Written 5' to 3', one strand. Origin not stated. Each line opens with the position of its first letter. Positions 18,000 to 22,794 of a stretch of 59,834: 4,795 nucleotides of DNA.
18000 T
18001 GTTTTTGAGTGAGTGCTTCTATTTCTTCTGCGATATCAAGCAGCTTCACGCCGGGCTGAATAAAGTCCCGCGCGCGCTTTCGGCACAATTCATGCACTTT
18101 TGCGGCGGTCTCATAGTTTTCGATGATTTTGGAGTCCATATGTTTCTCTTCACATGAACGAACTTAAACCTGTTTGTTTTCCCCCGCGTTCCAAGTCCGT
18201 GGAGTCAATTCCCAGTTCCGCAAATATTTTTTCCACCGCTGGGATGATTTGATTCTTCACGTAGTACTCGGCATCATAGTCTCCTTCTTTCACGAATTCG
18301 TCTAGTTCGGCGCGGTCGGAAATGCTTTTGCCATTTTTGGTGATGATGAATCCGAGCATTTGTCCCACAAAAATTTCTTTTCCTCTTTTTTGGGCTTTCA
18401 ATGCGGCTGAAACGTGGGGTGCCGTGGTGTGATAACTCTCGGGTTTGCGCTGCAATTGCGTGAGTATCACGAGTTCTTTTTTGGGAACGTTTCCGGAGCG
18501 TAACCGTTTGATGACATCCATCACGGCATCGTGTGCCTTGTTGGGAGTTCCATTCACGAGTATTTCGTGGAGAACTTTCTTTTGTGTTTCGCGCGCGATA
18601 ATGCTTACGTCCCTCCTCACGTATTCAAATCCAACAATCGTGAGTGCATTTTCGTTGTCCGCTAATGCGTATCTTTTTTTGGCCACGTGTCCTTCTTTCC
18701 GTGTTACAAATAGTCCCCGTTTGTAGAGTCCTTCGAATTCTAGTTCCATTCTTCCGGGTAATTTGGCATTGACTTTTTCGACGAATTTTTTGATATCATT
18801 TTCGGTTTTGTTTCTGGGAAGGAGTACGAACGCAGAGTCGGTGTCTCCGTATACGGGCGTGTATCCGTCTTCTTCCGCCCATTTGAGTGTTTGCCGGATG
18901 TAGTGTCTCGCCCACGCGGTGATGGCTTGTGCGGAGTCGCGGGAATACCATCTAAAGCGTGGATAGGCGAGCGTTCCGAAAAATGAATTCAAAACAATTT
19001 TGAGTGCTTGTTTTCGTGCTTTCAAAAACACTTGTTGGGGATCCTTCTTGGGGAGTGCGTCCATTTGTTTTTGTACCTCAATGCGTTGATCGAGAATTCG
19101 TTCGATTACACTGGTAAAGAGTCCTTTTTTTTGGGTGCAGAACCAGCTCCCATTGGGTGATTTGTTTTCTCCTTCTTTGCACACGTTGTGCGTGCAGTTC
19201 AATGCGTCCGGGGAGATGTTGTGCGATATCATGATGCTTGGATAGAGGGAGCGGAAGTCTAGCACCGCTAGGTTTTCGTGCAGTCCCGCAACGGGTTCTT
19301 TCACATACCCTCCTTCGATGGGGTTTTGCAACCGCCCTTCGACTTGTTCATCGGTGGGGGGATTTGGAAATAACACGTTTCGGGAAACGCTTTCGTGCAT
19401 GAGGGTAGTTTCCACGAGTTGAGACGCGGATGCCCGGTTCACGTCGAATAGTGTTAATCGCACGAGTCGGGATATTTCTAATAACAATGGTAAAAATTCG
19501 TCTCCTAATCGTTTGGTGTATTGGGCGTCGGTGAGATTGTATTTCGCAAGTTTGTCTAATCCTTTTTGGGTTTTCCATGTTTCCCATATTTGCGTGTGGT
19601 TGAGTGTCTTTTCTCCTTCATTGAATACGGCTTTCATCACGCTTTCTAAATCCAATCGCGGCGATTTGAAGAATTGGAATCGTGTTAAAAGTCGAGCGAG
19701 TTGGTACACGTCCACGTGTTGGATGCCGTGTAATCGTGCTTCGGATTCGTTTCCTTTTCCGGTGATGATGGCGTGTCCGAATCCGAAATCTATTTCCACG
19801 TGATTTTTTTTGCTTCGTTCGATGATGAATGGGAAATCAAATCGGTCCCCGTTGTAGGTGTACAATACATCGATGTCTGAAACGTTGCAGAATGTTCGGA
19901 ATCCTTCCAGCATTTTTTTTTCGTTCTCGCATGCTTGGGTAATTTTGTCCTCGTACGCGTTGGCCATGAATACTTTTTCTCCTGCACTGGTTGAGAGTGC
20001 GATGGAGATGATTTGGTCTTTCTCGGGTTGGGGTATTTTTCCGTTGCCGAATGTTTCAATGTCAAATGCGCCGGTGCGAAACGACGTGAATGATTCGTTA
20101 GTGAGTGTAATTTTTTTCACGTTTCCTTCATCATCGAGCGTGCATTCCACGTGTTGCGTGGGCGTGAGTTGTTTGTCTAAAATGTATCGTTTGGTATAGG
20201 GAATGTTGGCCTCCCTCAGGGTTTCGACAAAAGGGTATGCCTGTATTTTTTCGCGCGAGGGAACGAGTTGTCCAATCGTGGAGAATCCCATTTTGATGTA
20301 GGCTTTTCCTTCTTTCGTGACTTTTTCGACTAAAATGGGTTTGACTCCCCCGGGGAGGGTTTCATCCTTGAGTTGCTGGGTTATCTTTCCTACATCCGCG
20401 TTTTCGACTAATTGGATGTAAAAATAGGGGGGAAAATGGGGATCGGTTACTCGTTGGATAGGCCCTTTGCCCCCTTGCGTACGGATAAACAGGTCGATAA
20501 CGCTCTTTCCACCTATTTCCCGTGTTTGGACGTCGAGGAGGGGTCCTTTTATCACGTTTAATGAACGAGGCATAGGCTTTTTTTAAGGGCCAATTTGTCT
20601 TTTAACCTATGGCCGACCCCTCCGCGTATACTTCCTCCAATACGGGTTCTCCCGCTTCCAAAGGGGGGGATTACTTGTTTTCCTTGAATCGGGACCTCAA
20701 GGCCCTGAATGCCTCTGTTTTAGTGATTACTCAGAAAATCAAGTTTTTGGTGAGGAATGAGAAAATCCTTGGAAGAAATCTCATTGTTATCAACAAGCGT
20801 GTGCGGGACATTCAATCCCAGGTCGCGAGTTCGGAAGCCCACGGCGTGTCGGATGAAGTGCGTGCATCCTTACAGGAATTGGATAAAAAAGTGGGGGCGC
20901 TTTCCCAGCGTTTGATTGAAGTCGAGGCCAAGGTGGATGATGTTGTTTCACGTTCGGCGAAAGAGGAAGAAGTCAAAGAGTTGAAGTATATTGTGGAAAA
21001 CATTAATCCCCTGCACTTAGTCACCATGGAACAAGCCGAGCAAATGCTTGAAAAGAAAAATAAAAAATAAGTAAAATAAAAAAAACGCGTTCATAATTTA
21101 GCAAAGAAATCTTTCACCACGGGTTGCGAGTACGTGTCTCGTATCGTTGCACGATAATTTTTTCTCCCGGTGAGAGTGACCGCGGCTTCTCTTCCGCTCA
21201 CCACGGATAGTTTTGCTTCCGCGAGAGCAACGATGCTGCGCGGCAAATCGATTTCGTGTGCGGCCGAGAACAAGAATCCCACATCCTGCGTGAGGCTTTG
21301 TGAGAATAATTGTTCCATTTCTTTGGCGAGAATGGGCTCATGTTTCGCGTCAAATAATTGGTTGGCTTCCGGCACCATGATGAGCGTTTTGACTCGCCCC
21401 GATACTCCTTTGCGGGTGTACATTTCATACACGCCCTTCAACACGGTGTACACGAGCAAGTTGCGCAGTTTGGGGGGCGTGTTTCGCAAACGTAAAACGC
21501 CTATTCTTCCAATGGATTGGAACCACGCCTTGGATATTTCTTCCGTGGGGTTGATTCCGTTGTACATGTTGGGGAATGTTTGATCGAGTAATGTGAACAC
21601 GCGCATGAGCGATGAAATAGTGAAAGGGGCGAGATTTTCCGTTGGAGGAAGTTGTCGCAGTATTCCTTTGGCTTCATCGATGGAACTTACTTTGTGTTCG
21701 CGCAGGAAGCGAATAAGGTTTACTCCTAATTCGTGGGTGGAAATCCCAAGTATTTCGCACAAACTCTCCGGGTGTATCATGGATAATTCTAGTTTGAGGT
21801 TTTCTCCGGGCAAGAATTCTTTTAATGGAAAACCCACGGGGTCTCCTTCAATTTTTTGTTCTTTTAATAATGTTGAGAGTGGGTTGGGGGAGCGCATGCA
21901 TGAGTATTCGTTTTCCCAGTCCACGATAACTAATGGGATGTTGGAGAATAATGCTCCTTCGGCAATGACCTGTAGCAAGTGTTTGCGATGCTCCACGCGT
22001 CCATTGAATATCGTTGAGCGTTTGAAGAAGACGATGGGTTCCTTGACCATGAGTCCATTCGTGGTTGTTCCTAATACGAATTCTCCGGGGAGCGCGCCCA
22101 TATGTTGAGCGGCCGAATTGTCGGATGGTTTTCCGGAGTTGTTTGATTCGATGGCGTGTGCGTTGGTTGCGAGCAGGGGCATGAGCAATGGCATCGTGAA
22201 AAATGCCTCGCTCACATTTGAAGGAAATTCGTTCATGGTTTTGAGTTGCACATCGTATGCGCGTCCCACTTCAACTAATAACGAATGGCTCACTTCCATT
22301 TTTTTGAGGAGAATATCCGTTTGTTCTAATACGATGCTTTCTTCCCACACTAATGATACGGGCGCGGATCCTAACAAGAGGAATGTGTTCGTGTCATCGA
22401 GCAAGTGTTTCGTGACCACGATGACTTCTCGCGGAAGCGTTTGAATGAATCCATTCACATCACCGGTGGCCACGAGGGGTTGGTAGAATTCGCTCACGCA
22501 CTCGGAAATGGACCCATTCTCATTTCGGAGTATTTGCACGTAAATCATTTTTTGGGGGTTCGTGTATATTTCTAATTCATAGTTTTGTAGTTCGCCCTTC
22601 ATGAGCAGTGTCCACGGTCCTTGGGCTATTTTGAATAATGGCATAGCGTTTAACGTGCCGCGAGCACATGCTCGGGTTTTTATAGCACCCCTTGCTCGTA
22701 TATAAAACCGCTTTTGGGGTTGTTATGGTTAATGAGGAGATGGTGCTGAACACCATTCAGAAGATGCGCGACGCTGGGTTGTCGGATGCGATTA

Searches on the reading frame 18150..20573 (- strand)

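Call 20: search_protein_families(library=pfam, proteins=[window:18150-20573:-], max_evalue=0.01)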
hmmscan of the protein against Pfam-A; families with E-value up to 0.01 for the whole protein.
window:18150-20573:- (807 aa): 4 families
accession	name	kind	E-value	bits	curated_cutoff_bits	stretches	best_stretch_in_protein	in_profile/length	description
PF00136.26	DNA_pol_B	-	1.6e-59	202.4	23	1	382-786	10-452/453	DNA polymerase family B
PF03104.25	DNA_pol_B_exo1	-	8.2e-23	81.5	23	1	119-294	3-229/242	DNA polymerase family B, exonuclease domain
PF13482.12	RNase_H_2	-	1.5e-09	38.5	22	1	170-358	3-162/165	RNase_H superfamily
PF10108.15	DNA_pol_B_exo2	-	3.4e-06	27.3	24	1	187-351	10-164/213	Predicted 3'-5' exonuclease related to the exonuclease domain of PolB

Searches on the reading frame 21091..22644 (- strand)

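Call 20: search_protein_families(library=pfam, proteins=[window:21091-22644:-], max_evalue=0.01)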
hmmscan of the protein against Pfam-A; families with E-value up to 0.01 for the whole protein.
window:21091-22644:- (517 aa): 1 family
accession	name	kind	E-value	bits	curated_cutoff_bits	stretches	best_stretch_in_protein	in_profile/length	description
PF01935.23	DUF87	-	0.0011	19.5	23.2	1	223-311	39-113/220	Helicase HerA, central domain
